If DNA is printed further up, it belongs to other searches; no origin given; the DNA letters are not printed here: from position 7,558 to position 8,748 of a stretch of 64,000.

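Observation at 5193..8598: Five consecutive prepilin-type (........) pseudopilin genes with no cognate secretin, ATPase or platform genes in the window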

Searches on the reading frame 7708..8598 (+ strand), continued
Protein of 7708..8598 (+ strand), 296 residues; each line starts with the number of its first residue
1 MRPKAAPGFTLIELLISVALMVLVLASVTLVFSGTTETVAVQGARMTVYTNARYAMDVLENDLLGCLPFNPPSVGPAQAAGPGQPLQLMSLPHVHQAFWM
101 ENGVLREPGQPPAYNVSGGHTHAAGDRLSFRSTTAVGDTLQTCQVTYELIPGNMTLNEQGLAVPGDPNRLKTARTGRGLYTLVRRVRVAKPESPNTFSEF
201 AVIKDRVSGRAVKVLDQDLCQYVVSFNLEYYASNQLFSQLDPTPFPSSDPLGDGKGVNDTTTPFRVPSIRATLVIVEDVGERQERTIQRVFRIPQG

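Call 16: find_related_loci(query=A1, collection=genome_contigs, flank=10000)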
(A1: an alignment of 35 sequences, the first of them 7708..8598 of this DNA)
Query A1 (296 aa) in genome_contigs; peptide patterns used: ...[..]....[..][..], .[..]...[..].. (x = any residue, [..] = any of these).
600 stretches matched a pattern (row limit reached: there are more); 45 encode a relative of the query (tblastn E <= 1e-3); 45 distinct loci.
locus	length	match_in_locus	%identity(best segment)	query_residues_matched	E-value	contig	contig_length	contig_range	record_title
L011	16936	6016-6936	50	8-295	2e-94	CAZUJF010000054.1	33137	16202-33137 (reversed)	MAG TPA_asm: uncultured Planctomycetales bacterium isolate SRP292972_co2_155 genome assembly, contig: NODE_1188_length_3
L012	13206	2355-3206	46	4-296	1e-75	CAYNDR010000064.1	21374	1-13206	MAG TPA_asm: uncultured Planctomycetales bacterium isolate binchicken_co232_9 genome assembly, contig: NODE_4668_length_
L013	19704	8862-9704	48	8-296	7e-72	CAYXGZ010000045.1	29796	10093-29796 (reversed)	MAG TPA_asm: uncultured Planctomycetales bacterium isolate SRP287453_co1_366 genome assembly, contig: NODE_2592_length_2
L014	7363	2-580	59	112-294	9e-68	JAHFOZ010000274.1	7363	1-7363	MAG: Planctomycetota bacterium isolate nzgw515 NODE_4039_length_7364_cov_2.328869, whole genome shotgun sequence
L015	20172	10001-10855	46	8-296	4e-62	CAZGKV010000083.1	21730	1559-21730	MAG TPA_asm: uncultured Planctomycetales bacterium isolate binchicken_co21_415 genome assembly, contig: NODE_1210_length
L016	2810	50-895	44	8-296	3e-49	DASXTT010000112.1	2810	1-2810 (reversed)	MAG TPA_asm: Planctomycetota bacterium isolate SMAG_U4699 k141_206756, whole genome shotgun sequence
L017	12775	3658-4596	24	8-294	4e-13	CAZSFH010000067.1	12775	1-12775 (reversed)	MAG TPA_asm: uncultured Planctomycetia bacterium isolate SRP185896_co1_335 genome assembly, contig: NODE_3359_length_127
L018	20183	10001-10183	38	5-65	7e-8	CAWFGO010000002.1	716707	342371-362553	MAG: uncultured Verrucomicrobiae bacterium isolate MFD04944.bin.2.225 genome assembly, contig: contig_14443, whole genom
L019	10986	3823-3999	41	1-59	6e-7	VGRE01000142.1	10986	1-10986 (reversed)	MAG: Deltaproteobacteria bacterium isolate K_Offshore_120m_m2_200 K_Offshore_120m_m2_200_Ga0194131_10010914, whole genom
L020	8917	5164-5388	31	3-75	7e-6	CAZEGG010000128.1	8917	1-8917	MAG TPA_asm: uncultured Desulfobacteraceae bacterium isolate binchicken_co150_295 genome assembly, contig: NODE_20088_le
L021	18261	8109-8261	41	9-59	5e-6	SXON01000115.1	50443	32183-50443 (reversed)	MAG: Proteobacteria bacterium isolate F1-120-MAGs226 F1-120__c389536, whole genome shotgun sequence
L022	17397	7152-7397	28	8-102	7e-6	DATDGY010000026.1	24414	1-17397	MAG TPA_asm: Candidatus Angelobacter sp. isolate SMAG_U264 k141_3714, whole genome shotgun sequence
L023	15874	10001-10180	34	4-63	1e-5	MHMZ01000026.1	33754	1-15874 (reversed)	MAG: Candidatus Portnoybacteria bacterium RIFCSPHIGHO2_02_FULL_39_12 rifcsphigho2_01_scaffold_4633, whole genome shotgun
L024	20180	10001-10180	37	4-63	2e-5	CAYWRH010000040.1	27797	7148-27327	MAG TPA_asm: uncultured Desulfatiglans sp. isolate SRP167436_co1_198 genome assembly, contig: NODE_2508_length_27797_cov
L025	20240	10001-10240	31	4-81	1e-5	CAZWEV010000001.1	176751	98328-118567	MAG TPA_asm: uncultured Desulfobacteraceae bacterium isolate binchicken_co129_423 genome assembly, contig: NODE_55_lengt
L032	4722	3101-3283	34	2-62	3e-5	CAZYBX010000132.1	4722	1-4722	MAG TPA_asm: uncultured Planctomycetia bacterium isolate SRP214966_co4_24 genome assembly, contig: NODE_28368_length_472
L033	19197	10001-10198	36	3-68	3e-5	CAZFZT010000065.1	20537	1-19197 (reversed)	MAG TPA_asm: uncultured Isosphaeraceae bacterium isolate SRP193661_co2_124 genome assembly, contig: NODE_2334_length_205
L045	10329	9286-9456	28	7-63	7e-5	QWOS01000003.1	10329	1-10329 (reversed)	MAG: Planctomycetota bacterium isolate RH-20APR16-plancto5 RH-20APR16-C14362, whole genome shotgun sequence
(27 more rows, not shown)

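Call 21: search_protein_families(library=pfam, proteins=[L017:714-1274:+, L017:1277-1999:+, L017:2045-2698:+, L017:2722-3555:+, L017:3562-4605:+, L017:4602-5291:-, L017:5495-6790:+, L017:6805-7902:-, L017:8216-9190:+, L017:9198-10940:-], max_evalue=0.01)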
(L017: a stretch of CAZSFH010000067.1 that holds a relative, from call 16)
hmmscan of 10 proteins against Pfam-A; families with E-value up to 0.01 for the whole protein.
L017:714-1274:+ (186 aa): 1 family
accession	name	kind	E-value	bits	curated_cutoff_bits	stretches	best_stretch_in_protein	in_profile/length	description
PF07963.17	N_methyl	-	3e-08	33.3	21.2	1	7-32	2-27/27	Prokaryotic N-terminal methylation motif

L017:1277-1999:+ (240 aa): 2 families
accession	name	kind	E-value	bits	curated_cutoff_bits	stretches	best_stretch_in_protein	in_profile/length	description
PF07963.17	N_methyl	-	4.5e-08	32.8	21.2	1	23-47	2-26/27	Prokaryotic N-terminal methylation motif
PF13603.12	tRNA-synt_1_2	-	0.00057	19.9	25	1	193-228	7-37/185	Leucyl-tRNA synthetase, editing domain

L017:2045-2698:+ (217 aa): 1 family
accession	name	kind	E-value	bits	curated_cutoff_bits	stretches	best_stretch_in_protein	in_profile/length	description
PF07963.17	N_methyl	-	1.1e-07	31.6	21.2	1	14-34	4-24/27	Prokaryotic N-terminal methylation motif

L017:2722-3555:+ (277 aa): 1 family
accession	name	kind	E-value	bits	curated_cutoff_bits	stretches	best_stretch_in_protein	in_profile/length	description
PF07963.17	N_methyl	-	2.8e-07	30.3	21.2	1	18-42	3-27/27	Prokaryotic N-terminal methylation motif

L017:3562-4605:+ (347 aa): 1 family
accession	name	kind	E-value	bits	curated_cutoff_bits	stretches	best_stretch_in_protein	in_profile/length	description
PF07963.17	N_methyl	-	7.9e-08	32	21.2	1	30-53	3-26/27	Prokaryotic N-terminal methylation motif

L017:4602-5291:- (229 aa): 1 family
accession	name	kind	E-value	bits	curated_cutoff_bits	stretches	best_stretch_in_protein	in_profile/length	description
PF24445.1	DUF7564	-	0.0021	18.9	32.2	1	14-67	2-60/76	Family of unknown function (DUF7564)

L017:5495-6790:+ (431 aa): 8 families
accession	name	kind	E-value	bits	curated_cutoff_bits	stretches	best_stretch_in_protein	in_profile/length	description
PF03721.20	UDPG_MGDP_dh_N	-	2.1e-63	213.8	27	1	1-183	1-186/187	UDP-glucose/GDP-mannose dehydrogenase family, NAD binding domain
PF00984.24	UDPG_MGDP_dh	-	9e-37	125.5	25.4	1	199-290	2-93/94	UDP-glucose/GDP-mannose dehydrogenase family, central domain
PF03720.21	UDPG_MGDP_dh_C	-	2.7e-34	118.1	30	1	313-415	1-103/103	UDP-glucose/GDP-mannose dehydrogenase family, UDP binding domain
PF03807.23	F420_oxidored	-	8.2e-07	30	21.6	0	3-96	2-79/94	NADP oxidoreductase coenzyme F420-dependent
PF02558.23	ApbA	-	0.0003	20.9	22.2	1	3-52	1-48/150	Ketopantoate reductase PanE/ApbA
PF03446.21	NAD_binding_2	-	0.0013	19.2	21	0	2-132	1-105/161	NAD binding domain of 6-phosphogluconate dehydrogenase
PF10114.15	PocR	-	0.0014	18.9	23.9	0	175-209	6-41/162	Sensory domain found in PocR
PF01210.29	NAD_Gly3P_dh_N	-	0.0053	17.2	23.1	0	3-96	2-89/158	NAD-dependent glycerol-3-phosphate dehydrogenase N-terminus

L017:6805-7902:- (365 aa): 2 families
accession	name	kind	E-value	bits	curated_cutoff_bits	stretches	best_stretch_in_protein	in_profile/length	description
PF01476.26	LysM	-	6.9e-17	61.6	20.9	2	315-363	1-43/43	LysM domain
PF23457.1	LysM2_NFP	-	5.3e-05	23.7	36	0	315-363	8-54/56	NFP LysM2 domain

L017:8216-9190:+ (324 aa): 2 families
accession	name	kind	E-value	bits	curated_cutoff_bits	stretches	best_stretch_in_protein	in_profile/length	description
PF00294.29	PfkB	-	1.2e-20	74.5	25.8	1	23-280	29-295/302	pfkB family carbohydrate kinase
PF08543.17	Phos_pyr_kin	-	0.00037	20.4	27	1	143-256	93-218/246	Phosphomethylpyrimidine kinase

L017:9198-10940:- (580 aa): 5 families
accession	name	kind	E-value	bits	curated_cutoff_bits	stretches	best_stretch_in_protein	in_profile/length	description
PF13646.12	HEAT_2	-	1.1e-23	83.7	27.7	3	243-326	2-78/88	HEAT repeats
PF02985.28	HEAT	-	9.9e-08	32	23.5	0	288-309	8-29/31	HEAT repeat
PF10363.15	RTP1_C1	-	0.00012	22.6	25.9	1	254-331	13-94/112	Required for nuclear transport of RNA pol II C-terminus 1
PF01602.26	Adaptin_N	-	0.00043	19.4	37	1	91-321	122-343/524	Adaptin N terminal region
PF20168.4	PDS5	-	0.0057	14.9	27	0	242-310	323-390/1053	Sister chromatid cohesion protein PDS5 protein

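Call 26: search_solved_structures(query=A1, max_evalue=10, show_alignments=1)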
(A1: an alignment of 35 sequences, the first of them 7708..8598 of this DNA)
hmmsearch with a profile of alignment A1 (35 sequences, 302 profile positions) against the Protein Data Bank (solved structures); distinct sequences matched with E-value up to 10: 6.
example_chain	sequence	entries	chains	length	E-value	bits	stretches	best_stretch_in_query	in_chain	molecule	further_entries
9egp_A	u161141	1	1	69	0.0053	19.4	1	6-29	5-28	Geopilin domain 1 protein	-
7tgg_A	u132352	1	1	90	0.0085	18.7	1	6-31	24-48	Geopilin domain 1 protein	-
9laa_A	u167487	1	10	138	0.02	17.5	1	4-31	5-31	Type IV pilin protein PilA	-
9lab_B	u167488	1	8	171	0.14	14.7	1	7-31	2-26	MSHA major pilin subunit MshA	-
6xxe_A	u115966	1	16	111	0.52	12.9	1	12-50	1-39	Uncharacterized protein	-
8qqj_J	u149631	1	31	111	0.61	12.6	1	12-50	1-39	Type IV narrow pilus major component PilA5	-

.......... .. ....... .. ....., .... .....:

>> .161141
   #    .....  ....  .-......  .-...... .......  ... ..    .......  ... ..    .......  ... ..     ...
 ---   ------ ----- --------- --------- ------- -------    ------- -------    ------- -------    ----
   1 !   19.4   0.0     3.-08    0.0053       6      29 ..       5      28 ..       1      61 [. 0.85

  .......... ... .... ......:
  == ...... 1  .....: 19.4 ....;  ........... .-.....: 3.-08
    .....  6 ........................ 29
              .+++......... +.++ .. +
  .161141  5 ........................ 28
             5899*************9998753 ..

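Call 33: predict_structure(alignment_id=A1)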
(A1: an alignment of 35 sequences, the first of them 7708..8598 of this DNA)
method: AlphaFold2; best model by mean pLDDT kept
length: 296 residues; sequences in the alignment: 35
mean_pLDDT: 87.5   pTM: 0.79
mean pLDDT of the five models: 87.5, 86.9, 85.9, 85.8, 84.8
residues with pLDDT >= 90: 189; 70-90: 68; 50-70: 33; < 50: 6
segments of 3 or more residues with pLDDT < 50: 87-91
pLDDT, mean of each block of 10 residues (from residue 1): 62 92 92 73 81 97 88 55 55 78 95 89 94 93 97 95 94 95 96 92 94 95 96 91 90 85 89 94 93 85
secondary structure, 60 per line:
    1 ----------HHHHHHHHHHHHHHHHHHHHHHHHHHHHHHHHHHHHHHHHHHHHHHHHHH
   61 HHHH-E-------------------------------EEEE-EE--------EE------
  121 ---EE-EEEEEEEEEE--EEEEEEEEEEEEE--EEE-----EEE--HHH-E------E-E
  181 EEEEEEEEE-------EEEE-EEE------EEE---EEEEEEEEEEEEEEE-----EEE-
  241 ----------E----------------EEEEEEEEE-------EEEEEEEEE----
elements in order: H11-64 E98-101 E127-136 E139-151 E154-156 E162-164 E180-189 E197-200 E202-204 E211-213 E217-231 E237-239 E268-276 E284-292

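Call 43: find_homologous_proteins(query=L017:3562-4605:+, max_evalue=0.001)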
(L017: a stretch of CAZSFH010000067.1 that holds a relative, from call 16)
Query L017:3562-4605:+ (347 aa): 7 proteins with E <= 0.001 among 2716 candidates.
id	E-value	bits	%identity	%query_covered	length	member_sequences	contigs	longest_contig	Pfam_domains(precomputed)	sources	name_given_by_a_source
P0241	6.0e-213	724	100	95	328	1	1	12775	PF07963.18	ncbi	-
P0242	3.3e-131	456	69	89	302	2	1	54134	-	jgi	-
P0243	4.4e-86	307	46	94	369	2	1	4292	PF07963.18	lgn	-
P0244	1.4e-84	302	48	91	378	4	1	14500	PF07963.18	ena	-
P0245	1.8e-83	299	47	91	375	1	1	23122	PF07963.18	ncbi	-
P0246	5.2e-53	199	41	90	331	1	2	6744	-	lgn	-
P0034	1.7e-9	56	27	94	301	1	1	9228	PF07963.18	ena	-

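Call 44: find_encoding_contigs(protein=P0242, flank=10000, max_places=1)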
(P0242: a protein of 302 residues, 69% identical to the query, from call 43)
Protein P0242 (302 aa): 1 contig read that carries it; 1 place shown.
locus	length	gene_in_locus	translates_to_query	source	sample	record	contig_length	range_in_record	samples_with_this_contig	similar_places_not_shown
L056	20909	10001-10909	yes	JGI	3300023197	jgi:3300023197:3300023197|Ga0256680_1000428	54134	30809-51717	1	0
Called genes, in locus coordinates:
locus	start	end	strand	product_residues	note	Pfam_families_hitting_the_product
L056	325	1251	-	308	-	PF02518:HATPase_c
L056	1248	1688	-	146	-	PF01244:Peptidase_M19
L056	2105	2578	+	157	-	PF00027:cNMP_binding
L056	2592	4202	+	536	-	PF02142:MGS, PF01808:AICARFT_IMPCHas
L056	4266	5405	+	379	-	PF13439:Glyco_transf_4, PF13477:Glyco_trans_4_2, PF13579:Glyco_trans_4_4, PF20706:GT4-conflict, PF00534:Glycos_transf_1, PF13692:Glyco_trans_1_4, PF13524:Glyco_trans_1_2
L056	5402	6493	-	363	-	PF10023:Aminopep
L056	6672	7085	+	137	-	PF02152:FolB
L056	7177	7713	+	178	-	PF07963:N_methyl (weak)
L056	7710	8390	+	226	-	PF07963:N_methyl (weak)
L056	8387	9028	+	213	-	PF07963:N_methyl (faint)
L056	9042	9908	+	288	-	PF07963:N_methyl (weak)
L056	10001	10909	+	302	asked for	-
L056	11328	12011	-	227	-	-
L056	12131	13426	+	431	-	PF03446:NAD_binding_2 (faint), PF03721:UDPG_MGDP_dh_N, PF03807:F420_oxidored (faint), PF00984:UDPG_MGDP_dh, PF03720:UDPG_MGDP_dh_C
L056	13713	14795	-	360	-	PF01476:LysM (weak)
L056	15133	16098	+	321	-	PF00294:PfkB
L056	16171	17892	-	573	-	PF02985:HEAT (faint), PF13646:HEAT_2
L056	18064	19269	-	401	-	PF01546:Peptidase_M20, PF07687:M20_dimer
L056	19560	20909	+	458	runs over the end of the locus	PF00425:Chorismate_bind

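Call 45: find_encoding_contigs(protein=P0245, flank=10000, max_places=1)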
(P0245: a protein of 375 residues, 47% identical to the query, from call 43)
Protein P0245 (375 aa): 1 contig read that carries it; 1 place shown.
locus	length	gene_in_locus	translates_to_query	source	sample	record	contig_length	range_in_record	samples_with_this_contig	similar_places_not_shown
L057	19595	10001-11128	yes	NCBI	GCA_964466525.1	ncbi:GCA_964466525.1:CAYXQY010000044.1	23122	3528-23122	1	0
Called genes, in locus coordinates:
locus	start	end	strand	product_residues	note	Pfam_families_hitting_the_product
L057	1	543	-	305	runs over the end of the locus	PF02518:HATPase_c (weak)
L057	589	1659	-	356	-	PF01244:Peptidase_M19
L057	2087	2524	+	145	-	PF00027:cNMP_binding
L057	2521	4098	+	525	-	PF02142:MGS, PF01808:AICARFT_IMPCHas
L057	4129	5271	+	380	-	PF13439:Glyco_transf_4, PF13477:Glyco_trans_4_2, PF13579:Glyco_trans_4_4, PF20706:GT4-conflict, PF00534:Glycos_transf_1, PF13692:Glyco_trans_1_4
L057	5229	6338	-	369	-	PF10023:Aminopep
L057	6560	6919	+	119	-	PF02152:FolB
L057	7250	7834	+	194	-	PF07963:N_methyl (weak), PF08334:T2SSG (weak)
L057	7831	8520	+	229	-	PF07963:N_methyl (weak)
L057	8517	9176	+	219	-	PF07963:N_methyl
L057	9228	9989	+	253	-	-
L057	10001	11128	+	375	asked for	PF07963:N_methyl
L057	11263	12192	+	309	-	PF01261:AP_endonuc_2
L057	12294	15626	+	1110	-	PF23500:DUF7133, PF02985:HEAT (faint), PF13646:HEAT_2, PF08305:NPCBM, PF00034:Cytochrom_C (faint)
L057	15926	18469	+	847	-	PF16656:Pur_ac_phosph_N, PF00149:Metallophos (faint)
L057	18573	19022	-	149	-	PF00376:MerR, PF13411:MerR_1, PF09278:MerR-DNA-bind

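Call 58: search_protein_representatives(alignment_id=A3)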
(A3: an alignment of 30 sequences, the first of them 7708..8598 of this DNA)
Query: 30 sequences, 308 profile positions. Proteins with E-value up to 0.001 (for the whole library): 13607; up to 1e-10: 259; up to 1e-30: 57. The best 150 are listed.
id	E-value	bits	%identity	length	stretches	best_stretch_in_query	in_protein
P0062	3.2e-120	417.5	-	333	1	1-307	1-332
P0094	1.1e-110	386.2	-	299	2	99-307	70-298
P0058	1.3e-107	376.2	-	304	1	4-307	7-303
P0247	3.0e-90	319.1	-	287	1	8-307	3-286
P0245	8.2e-86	304.5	-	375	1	6-308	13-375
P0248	9.1e-86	304.4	-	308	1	8-307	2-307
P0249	5.4e-83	295.3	-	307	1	9-307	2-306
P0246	2.5e-74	266.8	-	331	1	7-307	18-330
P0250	3.7e-74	266.3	-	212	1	101-307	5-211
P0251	2.4e-73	263.6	-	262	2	101-307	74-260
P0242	3.7e-72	259.7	-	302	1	19-307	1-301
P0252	3.1e-70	253.3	-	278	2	101-307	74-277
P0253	2.2e-64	234.1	-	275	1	6-307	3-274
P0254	2.3e-63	230.8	-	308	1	4-307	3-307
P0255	5.2e-63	229.6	-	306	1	1-307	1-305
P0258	1.8e-57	211.5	-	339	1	6-307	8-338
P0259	1.0e-54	202.4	-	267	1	6-304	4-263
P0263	5.3e-51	190.2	-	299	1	6-307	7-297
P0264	2.0e-50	188.3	-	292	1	8-307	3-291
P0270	1.1e-46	176.0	-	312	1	12-307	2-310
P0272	9.3e-45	169.7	-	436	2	9-256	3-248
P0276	6.5e-43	163.6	-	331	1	8-303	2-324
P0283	7.6e-40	153.6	-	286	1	5-307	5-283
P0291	4.0e-37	144.6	-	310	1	7-307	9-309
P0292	3.9e-36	141.4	-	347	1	9-307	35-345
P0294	1.5e-34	136.2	-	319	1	8-305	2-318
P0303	3.7e-27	111.9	-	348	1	9-306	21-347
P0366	6.1e-17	78.3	-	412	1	8-251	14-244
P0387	2.6e-15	73.0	-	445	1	7-246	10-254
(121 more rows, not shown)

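Call 59: list_cluster_members(proteins=[P0247, P0248, P0253, P0255, P0258, P0264, P0276, P0291, P0294, P0303])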
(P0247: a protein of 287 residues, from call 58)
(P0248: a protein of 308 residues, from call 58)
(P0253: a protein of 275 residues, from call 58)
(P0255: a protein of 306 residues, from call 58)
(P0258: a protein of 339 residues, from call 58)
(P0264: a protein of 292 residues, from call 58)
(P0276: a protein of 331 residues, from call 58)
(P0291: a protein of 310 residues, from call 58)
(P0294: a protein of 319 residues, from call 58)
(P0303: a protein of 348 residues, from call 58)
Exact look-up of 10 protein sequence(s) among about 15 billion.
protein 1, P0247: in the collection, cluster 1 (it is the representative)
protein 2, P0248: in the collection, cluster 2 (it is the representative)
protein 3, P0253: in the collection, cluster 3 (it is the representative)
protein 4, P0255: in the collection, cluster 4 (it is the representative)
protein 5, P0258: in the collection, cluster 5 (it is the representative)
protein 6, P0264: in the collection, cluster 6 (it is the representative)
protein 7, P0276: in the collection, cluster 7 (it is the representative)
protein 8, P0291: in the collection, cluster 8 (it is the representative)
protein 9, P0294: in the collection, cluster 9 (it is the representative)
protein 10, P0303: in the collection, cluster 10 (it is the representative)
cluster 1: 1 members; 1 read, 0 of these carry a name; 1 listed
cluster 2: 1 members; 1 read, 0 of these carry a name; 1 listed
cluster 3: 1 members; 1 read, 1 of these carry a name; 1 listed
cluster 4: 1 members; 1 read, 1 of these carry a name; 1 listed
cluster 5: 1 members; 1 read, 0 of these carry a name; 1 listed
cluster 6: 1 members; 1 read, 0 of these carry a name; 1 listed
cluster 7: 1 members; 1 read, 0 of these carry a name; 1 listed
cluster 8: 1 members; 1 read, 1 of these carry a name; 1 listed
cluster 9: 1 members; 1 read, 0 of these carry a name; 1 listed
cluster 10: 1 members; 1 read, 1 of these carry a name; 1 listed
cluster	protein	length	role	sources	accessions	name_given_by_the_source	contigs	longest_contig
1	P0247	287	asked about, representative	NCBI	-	-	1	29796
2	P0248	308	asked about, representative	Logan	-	-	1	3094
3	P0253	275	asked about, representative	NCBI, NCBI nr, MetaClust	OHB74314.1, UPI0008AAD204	MAG: hypothetical protein A2Z34_07480 [Planctomycetes bacterium RBG_16_59_8] | status=active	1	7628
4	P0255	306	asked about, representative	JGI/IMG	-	type II secretory pathway pseudopilin PulG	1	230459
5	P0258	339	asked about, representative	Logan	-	-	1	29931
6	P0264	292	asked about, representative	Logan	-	-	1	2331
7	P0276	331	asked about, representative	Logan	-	-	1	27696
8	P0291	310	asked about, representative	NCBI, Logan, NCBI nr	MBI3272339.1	MAG: prepilin-type N-terminal cleavage/methylation domain-containing protein ... | prepilin-type N-terminal cleavage/methylation domain-containing protein [Planctomycetota ...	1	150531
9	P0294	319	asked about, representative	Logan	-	-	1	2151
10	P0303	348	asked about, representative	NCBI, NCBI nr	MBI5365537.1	MAG: prepilin-type N-terminal cleavage/methylation domain-containing protein ... | prepilin-type N-terminal cleavage/methylation domain-containing protein [Planctomycetota ...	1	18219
